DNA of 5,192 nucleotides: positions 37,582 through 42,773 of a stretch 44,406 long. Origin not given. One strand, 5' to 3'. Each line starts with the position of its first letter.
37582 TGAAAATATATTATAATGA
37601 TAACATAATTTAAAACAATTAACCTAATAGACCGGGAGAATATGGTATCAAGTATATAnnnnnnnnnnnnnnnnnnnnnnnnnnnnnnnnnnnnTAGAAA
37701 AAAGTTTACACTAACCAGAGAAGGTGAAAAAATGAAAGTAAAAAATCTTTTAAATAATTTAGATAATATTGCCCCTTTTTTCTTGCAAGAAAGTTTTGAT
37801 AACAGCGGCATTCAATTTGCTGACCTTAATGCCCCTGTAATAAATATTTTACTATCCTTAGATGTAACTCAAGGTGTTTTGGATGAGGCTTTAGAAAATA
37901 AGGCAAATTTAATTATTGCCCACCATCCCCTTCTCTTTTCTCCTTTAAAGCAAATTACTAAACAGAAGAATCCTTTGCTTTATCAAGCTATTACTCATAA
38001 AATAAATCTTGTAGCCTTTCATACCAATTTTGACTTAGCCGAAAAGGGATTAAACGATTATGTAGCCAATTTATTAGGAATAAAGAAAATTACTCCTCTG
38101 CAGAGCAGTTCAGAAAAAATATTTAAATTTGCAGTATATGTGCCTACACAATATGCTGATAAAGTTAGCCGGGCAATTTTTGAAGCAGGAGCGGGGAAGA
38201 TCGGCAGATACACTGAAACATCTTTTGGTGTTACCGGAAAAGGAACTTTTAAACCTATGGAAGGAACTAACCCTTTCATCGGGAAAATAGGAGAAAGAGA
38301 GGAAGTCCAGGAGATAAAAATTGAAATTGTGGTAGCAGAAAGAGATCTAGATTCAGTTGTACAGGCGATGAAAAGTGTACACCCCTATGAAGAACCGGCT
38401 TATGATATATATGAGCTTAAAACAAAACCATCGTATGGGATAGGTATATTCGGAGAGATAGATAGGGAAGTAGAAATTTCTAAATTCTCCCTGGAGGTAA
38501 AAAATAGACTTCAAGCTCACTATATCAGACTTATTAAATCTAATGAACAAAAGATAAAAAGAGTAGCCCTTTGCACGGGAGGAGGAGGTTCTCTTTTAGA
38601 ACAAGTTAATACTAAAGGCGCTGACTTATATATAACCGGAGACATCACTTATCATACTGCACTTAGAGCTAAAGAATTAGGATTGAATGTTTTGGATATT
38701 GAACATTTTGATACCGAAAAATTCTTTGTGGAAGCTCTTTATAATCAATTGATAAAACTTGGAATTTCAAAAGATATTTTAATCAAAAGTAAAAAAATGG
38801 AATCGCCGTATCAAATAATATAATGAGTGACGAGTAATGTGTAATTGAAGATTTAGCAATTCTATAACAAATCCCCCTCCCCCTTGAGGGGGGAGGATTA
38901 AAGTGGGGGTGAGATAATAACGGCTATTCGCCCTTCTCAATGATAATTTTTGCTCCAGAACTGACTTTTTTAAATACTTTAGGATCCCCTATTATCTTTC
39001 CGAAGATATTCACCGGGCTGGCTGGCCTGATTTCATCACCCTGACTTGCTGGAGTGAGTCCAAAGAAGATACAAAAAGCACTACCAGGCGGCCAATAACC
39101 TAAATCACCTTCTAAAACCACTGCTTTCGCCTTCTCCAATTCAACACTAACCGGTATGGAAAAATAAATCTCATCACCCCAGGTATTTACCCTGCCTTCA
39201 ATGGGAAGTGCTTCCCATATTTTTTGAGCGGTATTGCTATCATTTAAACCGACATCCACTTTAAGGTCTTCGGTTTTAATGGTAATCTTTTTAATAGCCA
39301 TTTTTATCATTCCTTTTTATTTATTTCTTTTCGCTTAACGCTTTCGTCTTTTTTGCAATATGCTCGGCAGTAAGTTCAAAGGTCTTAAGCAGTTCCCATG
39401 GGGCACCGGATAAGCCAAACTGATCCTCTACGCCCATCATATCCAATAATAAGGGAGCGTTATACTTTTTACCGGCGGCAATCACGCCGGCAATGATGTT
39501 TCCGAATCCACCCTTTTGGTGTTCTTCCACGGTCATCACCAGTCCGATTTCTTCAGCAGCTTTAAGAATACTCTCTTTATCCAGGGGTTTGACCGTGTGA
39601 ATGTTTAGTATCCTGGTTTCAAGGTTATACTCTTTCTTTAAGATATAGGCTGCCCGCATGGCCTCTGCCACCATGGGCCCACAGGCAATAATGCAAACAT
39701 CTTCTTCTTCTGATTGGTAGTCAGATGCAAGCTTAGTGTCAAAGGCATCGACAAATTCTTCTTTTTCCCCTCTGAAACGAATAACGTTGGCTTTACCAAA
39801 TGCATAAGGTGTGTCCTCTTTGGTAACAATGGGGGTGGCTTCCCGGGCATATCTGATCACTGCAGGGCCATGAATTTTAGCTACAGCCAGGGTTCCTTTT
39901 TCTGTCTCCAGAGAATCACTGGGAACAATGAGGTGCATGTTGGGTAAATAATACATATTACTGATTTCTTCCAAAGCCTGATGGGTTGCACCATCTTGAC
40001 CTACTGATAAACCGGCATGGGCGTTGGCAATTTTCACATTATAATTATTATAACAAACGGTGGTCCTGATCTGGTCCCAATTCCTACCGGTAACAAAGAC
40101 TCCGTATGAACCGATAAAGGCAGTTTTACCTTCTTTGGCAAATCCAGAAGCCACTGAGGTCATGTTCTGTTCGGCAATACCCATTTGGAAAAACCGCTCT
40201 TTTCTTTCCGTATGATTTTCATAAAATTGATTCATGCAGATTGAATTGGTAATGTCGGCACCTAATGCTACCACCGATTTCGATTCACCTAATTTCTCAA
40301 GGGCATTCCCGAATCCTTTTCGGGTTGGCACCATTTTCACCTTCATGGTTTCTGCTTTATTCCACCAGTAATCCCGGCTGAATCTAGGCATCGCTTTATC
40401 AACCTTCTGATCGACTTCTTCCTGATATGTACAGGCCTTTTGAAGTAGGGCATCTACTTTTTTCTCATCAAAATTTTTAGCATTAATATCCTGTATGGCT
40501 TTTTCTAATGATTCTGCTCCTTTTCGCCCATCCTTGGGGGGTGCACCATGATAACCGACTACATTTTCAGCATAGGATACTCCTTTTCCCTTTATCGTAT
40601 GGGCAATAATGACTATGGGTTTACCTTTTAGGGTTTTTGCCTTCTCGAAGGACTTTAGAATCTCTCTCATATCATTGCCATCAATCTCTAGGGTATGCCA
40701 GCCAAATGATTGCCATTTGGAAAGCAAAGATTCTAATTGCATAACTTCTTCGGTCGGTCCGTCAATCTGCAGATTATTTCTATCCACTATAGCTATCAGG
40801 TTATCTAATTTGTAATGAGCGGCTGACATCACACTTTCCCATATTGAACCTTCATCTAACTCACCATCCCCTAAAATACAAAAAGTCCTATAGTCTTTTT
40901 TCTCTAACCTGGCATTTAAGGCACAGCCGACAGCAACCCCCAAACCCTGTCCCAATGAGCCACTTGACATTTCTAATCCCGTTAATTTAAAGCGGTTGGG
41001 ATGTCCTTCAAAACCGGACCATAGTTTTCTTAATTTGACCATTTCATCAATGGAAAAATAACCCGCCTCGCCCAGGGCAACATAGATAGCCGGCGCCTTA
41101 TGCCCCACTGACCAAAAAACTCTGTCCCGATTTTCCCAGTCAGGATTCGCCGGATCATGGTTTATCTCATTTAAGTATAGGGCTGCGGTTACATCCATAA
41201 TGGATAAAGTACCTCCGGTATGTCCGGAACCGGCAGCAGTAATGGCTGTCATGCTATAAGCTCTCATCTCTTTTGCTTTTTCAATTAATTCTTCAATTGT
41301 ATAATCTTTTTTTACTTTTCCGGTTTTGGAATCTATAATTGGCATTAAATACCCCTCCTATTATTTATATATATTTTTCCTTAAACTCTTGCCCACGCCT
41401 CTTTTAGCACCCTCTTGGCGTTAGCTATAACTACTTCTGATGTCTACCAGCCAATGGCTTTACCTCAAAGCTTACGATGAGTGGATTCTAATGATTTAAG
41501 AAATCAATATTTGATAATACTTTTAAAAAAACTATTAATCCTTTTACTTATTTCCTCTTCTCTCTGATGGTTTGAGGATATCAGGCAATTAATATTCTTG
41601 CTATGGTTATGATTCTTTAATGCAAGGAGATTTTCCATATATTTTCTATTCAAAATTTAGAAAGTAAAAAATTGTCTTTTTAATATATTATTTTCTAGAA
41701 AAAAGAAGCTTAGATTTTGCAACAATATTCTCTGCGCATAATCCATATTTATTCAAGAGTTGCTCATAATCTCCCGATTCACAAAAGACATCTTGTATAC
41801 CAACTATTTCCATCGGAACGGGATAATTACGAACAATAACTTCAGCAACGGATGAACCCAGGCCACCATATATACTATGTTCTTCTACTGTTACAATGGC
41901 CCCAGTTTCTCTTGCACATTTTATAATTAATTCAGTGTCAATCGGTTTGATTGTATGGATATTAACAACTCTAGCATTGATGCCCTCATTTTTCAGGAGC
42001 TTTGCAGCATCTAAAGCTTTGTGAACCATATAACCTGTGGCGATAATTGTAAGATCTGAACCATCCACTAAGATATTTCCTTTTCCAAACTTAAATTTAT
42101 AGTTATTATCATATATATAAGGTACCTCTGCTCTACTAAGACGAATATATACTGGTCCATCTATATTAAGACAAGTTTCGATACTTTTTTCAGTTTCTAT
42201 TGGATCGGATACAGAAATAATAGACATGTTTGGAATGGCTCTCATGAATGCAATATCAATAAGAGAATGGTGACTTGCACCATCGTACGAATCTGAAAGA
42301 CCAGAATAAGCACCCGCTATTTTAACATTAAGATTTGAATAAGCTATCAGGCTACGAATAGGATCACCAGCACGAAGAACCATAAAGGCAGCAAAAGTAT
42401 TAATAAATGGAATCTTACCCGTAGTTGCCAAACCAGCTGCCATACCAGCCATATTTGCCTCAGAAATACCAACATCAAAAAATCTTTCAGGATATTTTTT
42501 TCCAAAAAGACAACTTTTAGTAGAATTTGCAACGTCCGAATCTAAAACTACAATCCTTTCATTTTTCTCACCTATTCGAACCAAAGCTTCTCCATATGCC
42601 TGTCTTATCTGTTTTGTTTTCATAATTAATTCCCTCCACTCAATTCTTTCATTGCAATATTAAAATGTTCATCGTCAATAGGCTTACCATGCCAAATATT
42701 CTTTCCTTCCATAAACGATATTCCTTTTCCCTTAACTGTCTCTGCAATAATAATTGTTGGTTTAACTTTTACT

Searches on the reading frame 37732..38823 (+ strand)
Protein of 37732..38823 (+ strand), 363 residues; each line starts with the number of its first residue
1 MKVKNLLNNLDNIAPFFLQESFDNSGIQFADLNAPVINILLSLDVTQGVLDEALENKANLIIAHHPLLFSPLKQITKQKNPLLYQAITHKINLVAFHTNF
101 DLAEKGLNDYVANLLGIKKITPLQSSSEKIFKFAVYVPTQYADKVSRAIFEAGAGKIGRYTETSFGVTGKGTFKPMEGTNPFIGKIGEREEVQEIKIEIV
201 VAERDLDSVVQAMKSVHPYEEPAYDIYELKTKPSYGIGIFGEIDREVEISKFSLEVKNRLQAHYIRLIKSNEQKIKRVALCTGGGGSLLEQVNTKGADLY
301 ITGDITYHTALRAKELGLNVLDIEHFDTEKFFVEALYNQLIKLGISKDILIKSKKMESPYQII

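Call 33: search_protein_families(library=pfam, proteins=[window:37732-38823:+], max_evalue=0.001)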
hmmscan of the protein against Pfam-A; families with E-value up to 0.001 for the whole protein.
window:37732-38823:+ (363 aa): 2 families
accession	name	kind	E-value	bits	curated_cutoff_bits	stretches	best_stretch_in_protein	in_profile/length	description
PF01784.24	DUF34_NIF3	-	4.7e-78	262.8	23.4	1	1-342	1-237/256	Duf34/NIF3 (NGG1p interacting factor 3)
PF00543.27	P-II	-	0.0004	21.1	25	1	140-215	11-76/102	Nitrogen regulatory protein P-II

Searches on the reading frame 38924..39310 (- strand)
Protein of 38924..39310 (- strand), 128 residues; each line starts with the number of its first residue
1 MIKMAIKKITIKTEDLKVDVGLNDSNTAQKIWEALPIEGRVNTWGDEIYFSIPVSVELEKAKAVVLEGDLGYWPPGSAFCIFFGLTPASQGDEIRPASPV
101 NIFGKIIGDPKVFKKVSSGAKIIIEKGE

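Call 33: search_protein_families(library=pfam, proteins=[window:38924-39310:-], max_evalue=0.001)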
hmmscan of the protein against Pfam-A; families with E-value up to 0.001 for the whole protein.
window:38924-39310:- (128 aa): 2 families
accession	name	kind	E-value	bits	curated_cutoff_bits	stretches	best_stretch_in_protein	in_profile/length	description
PF04126.18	Cyclophil_like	-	1.1e-44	151.6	27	1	7-125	1-120/120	Cyclophilin-like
PF18050.6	Cyclophil_like2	-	7.7e-09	36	22.7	1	12-86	2-79/115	Cyclophilin-like family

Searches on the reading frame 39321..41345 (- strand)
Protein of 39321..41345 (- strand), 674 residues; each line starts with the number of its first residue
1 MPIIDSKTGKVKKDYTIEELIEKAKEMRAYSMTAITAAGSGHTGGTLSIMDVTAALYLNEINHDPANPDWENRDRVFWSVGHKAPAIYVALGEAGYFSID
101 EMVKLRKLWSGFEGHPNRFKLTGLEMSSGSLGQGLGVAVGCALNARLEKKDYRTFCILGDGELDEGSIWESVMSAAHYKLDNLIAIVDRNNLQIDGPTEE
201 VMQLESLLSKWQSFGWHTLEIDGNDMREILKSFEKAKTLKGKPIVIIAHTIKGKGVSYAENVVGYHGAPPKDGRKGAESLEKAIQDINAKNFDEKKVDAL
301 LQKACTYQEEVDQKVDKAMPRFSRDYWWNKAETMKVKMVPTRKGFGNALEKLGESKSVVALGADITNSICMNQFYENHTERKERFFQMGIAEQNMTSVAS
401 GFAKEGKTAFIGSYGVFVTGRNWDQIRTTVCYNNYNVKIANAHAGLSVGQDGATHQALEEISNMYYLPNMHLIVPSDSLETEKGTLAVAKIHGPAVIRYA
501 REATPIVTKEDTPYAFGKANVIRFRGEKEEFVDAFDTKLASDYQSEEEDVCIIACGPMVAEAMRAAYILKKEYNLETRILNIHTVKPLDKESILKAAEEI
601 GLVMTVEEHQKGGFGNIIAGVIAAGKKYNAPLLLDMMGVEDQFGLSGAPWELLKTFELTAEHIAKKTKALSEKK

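Call 33: search_protein_families(library=pfam, proteins=[window:39321-41345:-], max_evalue=0.001)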
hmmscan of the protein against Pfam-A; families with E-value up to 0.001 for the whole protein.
window:39321-41345:- (674 aa): 8 families
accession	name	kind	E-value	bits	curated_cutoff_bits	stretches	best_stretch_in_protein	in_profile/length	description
PF00456.26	Transketolase_N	-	3.3e-54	184.6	22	1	24-272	6-265/334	Transketolase, thiamine diphosphate binding domain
PF02779.29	Transket_pyr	-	2.1e-32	112.6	27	1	338-504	2-172/174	Transketolase, pyrimidine binding domain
PF02780.25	Transketolase_C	-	2.9e-22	79.3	25.9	1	543-663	5-124/124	Transketolase, C-terminal domain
PF13292.11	DXP_synthase_N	-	9.5e-14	51.7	21.2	1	14-210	12-188/274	1-deoxy-D-xylulose-5-phosphate synthase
PF00676.26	E1_dh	-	2.1e-07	30.6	22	1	129-237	101-208/300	Dehydrogenase E1 component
PF22613.1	Transketolase_C_1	-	0.00017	22.2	27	0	545-658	9-112/113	Transketolase-like TK C-terminal domain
PF09364.15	XFP_N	-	0.0003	20.1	23.7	1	131-233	136-244/364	XFP N-terminal domain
PF02775.26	TPP_enzyme_C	-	0.00057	20.2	21.9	0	127-188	26-81/151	Thiamine pyrophosphate enzyme, C-terminal TPP binding domain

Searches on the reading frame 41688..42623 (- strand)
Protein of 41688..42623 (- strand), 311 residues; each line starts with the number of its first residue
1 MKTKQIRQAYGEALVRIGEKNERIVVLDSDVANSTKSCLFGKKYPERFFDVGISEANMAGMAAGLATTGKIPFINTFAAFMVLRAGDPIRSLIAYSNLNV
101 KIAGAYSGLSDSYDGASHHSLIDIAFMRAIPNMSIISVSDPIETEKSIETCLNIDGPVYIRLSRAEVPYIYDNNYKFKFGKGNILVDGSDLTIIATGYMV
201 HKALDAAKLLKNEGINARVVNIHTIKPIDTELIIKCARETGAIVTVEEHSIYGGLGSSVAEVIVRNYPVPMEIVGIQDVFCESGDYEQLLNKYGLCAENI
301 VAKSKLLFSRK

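Call 33: search_protein_families(library=pfam, proteins=[window:41688-42623:-], max_evalue=0.001)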
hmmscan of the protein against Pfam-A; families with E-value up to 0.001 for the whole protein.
window:41688-42623:- (311 aa): 4 families
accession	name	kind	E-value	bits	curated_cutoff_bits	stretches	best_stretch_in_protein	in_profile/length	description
PF02779.29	Transket_pyr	-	2.5e-40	138.4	27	1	4-168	3-173/174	Transketolase, pyrimidine binding domain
PF02780.25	Transketolase_C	-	4.3e-35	120.8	25.9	1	180-300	1-124/124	Transketolase, C-terminal domain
PF22613.1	Transketolase_C_1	-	8.2e-07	29.7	27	1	189-229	12-52/113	Transketolase-like TK C-terminal domain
PF17147.9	PFOR_II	-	1.8e-05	25.4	27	1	190-265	2-77/102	Pyruvate:ferredoxin oxidoreductase core domain II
